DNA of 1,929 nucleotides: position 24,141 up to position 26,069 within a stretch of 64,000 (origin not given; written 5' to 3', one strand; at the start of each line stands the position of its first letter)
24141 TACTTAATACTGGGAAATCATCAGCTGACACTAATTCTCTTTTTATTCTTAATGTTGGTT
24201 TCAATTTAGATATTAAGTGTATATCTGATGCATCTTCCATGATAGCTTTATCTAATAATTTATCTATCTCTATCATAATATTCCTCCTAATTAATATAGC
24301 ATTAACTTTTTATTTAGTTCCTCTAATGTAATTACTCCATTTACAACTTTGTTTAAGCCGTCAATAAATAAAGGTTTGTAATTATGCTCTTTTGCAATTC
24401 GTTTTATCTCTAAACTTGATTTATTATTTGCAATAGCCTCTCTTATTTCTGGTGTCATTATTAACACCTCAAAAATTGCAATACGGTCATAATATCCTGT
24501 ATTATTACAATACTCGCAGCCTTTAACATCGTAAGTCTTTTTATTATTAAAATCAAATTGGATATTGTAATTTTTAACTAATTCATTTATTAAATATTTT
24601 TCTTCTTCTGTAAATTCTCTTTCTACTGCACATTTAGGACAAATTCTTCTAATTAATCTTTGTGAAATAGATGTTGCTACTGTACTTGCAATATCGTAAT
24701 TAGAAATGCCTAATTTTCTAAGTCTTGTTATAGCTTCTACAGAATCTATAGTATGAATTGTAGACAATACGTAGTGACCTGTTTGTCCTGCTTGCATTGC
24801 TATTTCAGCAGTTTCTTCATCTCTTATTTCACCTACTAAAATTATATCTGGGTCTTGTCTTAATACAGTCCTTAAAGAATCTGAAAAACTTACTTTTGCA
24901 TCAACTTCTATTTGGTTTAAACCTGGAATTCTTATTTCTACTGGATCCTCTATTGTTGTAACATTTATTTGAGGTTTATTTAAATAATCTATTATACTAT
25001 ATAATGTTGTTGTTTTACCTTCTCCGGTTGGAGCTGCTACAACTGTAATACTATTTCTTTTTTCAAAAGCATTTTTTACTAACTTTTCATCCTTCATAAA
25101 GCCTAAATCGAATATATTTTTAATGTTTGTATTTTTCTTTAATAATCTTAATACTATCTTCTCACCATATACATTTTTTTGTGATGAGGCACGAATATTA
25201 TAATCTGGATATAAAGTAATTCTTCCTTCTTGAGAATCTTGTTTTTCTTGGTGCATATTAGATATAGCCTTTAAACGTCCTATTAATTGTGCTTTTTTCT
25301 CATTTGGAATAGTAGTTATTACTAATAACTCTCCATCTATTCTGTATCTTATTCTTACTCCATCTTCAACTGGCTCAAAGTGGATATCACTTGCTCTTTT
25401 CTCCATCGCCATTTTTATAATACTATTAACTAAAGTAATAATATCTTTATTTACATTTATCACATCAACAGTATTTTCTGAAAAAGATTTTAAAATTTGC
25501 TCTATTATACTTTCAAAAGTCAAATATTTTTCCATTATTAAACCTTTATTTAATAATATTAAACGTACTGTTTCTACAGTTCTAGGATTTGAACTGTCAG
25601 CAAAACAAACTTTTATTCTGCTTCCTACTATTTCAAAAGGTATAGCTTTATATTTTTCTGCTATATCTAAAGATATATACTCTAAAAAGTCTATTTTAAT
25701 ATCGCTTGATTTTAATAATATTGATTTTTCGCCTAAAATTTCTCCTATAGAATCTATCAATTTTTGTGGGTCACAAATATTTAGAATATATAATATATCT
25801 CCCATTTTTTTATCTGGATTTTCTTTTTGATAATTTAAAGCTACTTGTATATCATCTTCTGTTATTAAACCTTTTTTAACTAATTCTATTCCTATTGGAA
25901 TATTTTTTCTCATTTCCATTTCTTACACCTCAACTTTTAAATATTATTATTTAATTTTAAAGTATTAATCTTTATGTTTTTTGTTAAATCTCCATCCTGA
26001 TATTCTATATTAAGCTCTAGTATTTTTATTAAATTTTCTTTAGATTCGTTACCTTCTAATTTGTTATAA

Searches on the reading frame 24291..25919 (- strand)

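Call 44: search_protein_families(library=pfam, proteins=[window:24291-25919:-], max_evalue=0.00001)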
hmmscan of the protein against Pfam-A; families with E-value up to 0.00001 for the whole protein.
window:24291-25919:- (542 aa): 1 family
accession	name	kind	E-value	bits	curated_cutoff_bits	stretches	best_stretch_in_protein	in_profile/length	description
PF00437.27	T2SSE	-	1.2e-101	340.5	24.9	1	159-536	7-369/370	Type II/IV secretion system protein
